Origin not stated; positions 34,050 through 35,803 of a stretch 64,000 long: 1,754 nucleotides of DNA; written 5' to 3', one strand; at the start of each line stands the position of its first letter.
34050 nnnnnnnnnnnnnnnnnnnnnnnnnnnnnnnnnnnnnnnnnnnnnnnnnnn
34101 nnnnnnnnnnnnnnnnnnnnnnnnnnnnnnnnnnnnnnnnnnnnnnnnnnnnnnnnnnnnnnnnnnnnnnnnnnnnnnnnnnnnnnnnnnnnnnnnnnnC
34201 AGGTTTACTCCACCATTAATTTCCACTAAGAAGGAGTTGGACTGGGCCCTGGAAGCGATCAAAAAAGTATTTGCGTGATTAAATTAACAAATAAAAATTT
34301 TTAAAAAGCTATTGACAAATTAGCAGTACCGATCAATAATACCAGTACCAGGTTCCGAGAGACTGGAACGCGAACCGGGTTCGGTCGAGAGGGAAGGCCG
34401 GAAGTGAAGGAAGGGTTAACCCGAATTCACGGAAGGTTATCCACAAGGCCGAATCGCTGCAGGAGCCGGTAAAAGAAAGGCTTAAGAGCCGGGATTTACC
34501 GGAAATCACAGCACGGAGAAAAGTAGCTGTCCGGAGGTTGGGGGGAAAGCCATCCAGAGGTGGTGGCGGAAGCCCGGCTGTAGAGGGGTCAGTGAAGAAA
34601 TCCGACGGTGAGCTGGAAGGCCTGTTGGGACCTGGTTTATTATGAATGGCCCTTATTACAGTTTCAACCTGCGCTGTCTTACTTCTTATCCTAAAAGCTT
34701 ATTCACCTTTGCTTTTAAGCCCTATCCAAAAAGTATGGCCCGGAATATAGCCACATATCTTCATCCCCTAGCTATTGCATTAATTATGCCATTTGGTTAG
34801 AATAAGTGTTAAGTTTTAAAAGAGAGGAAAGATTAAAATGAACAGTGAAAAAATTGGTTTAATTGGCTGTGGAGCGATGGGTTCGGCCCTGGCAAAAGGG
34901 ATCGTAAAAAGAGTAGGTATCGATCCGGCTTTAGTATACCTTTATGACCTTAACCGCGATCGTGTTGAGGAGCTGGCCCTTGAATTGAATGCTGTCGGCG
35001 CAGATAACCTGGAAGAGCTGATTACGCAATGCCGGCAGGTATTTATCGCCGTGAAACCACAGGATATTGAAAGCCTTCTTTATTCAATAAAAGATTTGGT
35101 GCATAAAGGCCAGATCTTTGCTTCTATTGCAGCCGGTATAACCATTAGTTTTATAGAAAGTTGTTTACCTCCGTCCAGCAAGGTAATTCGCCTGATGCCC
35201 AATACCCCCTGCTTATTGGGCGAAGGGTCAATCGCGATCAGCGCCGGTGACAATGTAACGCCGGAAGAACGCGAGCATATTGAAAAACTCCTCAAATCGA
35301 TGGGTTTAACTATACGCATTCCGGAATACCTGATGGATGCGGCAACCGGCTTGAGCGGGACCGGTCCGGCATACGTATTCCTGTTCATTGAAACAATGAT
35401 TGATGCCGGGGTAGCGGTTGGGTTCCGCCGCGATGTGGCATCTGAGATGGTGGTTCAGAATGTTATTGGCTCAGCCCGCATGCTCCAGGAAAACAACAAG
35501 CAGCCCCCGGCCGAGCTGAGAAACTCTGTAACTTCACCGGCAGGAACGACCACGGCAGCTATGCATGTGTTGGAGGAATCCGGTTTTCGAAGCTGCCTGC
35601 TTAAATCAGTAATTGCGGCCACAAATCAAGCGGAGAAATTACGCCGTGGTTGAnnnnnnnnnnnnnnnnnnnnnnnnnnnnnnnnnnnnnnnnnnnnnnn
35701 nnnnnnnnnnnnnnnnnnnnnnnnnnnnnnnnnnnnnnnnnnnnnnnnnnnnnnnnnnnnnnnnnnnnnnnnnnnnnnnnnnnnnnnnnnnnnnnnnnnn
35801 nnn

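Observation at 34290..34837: A 560-bp GC- and purine-rich non-coding leader between the ornithine aminotransferase and proC, with no recognisable riboswitch class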

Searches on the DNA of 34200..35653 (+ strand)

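Call 4: search_rna_families(source=window, start=34200, end=34900, threshold=evalue, max_evalue=10, show_alignments=3)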
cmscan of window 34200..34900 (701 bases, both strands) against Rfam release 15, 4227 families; matches with E-value up to 10: 6.
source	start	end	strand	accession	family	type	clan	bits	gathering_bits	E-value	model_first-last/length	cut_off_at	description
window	34269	34319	+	RF01592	plasmodium_snoR17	Gene; snRNA; snoRNA; CD-box;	-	22.5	51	5.7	1-80/80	no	small nucleolar RNA snoR17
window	34429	34560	+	RF01964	RMST_3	Gene; lncRNA;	-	17.5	55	1.3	1-109/109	no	Rhabdomyosarcoma 2 associated transcript conserved region 3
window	34635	34746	+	RF01207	snR73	Gene; snRNA; snoRNA; CD-box;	CL00056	16.1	37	5.1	1-103/103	no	Small nucleolar RNA snR73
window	34708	34779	-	RF01797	fstAT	Gene; antitoxin;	-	15.8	72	7.3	1-94/94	no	Fst antitoxin sRNA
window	34381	34443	+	RF02001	group-II-D1D4-3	Intron;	CL00102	13.2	32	4.2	1-170/170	no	Group II catalytic intron D1-D4-3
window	34200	34592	-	RF01877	MIAT_exon5_3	Gene; lncRNA;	-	7.1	90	3.3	1-315/382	3'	Myocardial infarction associated transcript exon 5 conserved region 3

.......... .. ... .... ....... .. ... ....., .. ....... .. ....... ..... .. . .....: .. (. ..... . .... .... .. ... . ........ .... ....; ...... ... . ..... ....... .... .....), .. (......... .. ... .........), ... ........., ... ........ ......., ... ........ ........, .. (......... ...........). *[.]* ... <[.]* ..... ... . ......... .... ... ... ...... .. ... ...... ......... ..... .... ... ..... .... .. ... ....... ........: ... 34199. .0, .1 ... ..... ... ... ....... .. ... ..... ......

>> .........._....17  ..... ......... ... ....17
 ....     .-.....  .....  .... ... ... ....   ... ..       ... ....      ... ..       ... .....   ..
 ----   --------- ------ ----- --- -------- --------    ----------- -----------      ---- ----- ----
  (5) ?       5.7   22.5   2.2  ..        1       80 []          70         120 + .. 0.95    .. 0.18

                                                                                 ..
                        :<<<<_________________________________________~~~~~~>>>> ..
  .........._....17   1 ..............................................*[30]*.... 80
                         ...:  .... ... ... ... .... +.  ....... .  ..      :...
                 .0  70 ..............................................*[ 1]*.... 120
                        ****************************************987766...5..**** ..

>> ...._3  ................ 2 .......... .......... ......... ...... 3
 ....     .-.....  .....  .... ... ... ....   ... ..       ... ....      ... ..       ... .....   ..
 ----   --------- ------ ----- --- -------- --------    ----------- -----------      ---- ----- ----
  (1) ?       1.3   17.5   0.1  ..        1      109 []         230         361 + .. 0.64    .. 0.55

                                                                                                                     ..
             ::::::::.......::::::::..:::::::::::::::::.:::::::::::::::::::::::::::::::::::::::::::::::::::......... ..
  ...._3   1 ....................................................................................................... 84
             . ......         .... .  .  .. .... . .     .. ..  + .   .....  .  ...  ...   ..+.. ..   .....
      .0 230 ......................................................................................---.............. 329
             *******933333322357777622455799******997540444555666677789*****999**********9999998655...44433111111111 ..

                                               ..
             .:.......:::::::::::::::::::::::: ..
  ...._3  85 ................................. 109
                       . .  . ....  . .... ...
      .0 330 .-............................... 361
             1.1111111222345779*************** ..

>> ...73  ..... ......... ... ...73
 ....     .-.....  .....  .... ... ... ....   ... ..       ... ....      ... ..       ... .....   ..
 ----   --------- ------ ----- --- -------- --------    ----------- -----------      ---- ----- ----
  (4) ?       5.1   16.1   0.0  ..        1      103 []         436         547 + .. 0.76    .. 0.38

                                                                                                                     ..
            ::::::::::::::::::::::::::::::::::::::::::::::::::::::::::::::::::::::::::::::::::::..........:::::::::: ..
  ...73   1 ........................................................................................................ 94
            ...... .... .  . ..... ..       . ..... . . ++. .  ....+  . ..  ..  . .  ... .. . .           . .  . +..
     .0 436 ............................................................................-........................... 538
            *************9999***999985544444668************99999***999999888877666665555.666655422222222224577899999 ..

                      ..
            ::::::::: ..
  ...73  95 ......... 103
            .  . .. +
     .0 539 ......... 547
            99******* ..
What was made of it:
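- On T-box leader: No T-box hit in 34200-34900 even at E up to 10 (call 4).
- Closest known: T-box leader. Different: No model match (call 4).
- Checked: A permissive scan of 34200-34900 gave only noise, with no T-box (call 4).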

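Call 20: search_rna_families(sources=[L007, L012, L013, L015, L019, L021, L036, L039, L043, L045, L046, L050, L020, L010, L001, L035], threshold=gathering)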
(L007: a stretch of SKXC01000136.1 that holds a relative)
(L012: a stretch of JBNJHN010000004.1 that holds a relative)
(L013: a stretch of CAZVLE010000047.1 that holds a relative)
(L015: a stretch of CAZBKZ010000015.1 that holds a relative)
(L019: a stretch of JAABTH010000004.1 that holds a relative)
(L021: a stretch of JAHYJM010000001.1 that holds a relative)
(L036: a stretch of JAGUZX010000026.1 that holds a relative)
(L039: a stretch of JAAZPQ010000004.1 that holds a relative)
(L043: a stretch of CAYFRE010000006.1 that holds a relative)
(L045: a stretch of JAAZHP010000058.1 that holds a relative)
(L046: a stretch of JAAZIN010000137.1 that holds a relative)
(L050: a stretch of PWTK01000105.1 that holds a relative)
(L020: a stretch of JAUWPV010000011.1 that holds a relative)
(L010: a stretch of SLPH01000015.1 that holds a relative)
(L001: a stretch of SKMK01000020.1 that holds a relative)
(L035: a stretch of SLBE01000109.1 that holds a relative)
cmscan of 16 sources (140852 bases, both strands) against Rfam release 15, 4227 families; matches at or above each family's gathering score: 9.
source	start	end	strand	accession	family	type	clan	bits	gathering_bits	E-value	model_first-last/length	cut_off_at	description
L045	3544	3616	-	RF00005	tRNA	Gene; tRNA;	CL00001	68.1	29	2.3e-12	1-71/71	no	tRNA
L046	3674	3746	-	RF00005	tRNA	Gene; tRNA;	CL00001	68.1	29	2.3e-12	1-71/71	no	tRNA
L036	3710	3782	-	RF00005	tRNA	Gene; tRNA;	CL00001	67.4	29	3.5e-12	1-71/71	no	tRNA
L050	3685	3757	-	RF00005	tRNA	Gene; tRNA;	CL00001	67.1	29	4.2e-12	1-71/71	no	tRNA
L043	3709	3781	-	RF00005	tRNA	Gene; tRNA;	CL00001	66.1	29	8.2e-12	1-71/71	no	tRNA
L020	2867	2939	+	RF00005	tRNA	Gene; tRNA;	CL00001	65.8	29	9.6e-12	1-71/71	no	tRNA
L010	2796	2868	+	RF00005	tRNA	Gene; tRNA;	CL00001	65.8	29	9.6e-12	1-71/71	no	tRNA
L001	622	694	+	RF00005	tRNA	Gene; tRNA;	CL00001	65.8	29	9.6e-12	1-71/71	no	tRNA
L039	3660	3732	-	RF00005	tRNA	Gene; tRNA;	CL00001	63.7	29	3.8e-11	1-71/71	no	tRNA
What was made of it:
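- None of the ten RNA-lacking proC loci scanned against Rfam carries a T-box that this RNA could have replaced (call 20).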

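Call 32: build_rna_model(alignment_id=A2)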
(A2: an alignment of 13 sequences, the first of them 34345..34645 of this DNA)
Model R1 built from alignment A2 (13 sequences, 312 columns); structure: RNAalifold consensus.
model positions 302; base pairs 69; branch points 2; effective number of sequences 1.74; information 0.59 bits per position. Calibrated on 0.2 Mb of random sequence (short: E-values are rough).
structure used (alignment columns):
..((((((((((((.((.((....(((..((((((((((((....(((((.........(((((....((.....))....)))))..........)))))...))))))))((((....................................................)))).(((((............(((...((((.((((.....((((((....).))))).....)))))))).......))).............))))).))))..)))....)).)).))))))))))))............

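Call 33: search_with_rna_model(model_id=R1, source=window, max_evalue=1)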
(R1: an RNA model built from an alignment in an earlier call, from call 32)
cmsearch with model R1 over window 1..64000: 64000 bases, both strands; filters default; matches with E-value up to 1: 4.
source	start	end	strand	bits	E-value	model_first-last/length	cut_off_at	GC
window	34345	34646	+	292.1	9.1e-82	1-302/302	no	0.56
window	45092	45148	+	8.2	0.2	113-167/302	no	0.42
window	43714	43759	+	7.9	0.24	1-302/302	no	0.43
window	58575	58630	-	6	0.79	113-167/302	no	0.61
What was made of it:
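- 34347..34636 (+): Structured non-coding RNA, about 290 nt. The 5' end is inferred from the promoter and the 3' end from the T-run. Covariance model R1 scores 292 bits over 34345-34646 and finds this as the only copy in the window (call 33).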

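Call 34: search_with_rna_model(model_id=R1, sources=[L007, L008, L012, L013, L014, L015, L017, L018, L019, L021, L022, L023, L024, L025, L026, L027, L028, L029, L030, L031, L032, L033, L034, L035, L036, L037, L038, L039, L041, L042, L043, L044, L045, L046, L048, L049, L050, L051, L052, L053, L054, L055, L056, L057, L058, L059, L060, L061, L062, L063, L064, L066, L068, L071], max_evalue=1)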
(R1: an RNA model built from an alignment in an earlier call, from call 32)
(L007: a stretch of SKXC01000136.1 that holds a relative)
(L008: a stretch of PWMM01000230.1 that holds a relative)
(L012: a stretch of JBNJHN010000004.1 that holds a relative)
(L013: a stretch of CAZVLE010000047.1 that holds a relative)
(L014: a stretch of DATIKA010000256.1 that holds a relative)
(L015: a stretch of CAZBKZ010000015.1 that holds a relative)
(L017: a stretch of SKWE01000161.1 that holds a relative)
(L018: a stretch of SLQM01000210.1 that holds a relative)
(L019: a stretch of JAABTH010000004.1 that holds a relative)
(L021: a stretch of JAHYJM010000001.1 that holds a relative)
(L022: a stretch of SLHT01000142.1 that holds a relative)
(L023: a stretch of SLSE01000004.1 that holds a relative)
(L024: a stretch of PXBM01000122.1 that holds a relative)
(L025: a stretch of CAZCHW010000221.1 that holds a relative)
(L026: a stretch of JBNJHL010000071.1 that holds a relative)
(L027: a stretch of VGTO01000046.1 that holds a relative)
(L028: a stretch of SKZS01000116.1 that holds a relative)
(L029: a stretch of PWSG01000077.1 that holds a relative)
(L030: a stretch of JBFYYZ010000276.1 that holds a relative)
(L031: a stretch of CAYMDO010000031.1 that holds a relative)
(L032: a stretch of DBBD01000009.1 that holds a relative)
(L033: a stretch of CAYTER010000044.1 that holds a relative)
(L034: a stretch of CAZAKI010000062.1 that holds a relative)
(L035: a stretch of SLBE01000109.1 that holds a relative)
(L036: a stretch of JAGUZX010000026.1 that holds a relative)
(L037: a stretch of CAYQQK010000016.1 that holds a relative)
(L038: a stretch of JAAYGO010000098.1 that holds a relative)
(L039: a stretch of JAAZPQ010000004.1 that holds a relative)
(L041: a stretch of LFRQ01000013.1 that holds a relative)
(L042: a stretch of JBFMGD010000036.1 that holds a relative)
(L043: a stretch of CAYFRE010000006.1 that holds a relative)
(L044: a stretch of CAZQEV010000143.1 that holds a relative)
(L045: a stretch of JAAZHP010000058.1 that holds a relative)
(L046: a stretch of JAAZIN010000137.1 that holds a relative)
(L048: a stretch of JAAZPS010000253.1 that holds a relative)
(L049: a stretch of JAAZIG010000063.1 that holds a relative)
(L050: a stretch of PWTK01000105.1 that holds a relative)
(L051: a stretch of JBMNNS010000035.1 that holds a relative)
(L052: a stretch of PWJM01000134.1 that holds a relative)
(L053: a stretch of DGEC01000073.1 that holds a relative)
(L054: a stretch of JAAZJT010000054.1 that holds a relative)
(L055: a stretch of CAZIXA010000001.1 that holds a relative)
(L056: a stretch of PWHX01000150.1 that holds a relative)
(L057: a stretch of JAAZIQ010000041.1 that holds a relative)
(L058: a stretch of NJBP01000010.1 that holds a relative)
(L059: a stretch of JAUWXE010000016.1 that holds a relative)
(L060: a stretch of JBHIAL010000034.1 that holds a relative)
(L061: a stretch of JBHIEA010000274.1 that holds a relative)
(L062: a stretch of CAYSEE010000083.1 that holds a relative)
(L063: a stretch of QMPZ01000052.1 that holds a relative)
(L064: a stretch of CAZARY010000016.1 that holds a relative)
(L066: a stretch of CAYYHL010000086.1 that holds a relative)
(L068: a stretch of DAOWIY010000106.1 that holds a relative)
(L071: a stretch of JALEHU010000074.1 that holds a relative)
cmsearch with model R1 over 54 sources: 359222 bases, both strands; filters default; matches with E-value up to 1: 2.
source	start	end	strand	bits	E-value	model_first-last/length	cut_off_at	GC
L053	2515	2551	+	11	0.17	1-302/302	no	0.65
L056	2074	2111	+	9.4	0.51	1-302/302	no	0.24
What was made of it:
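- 54 other proC loci lack the RNA (call 34). Many proCBA operons lack the RNA (call 34).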
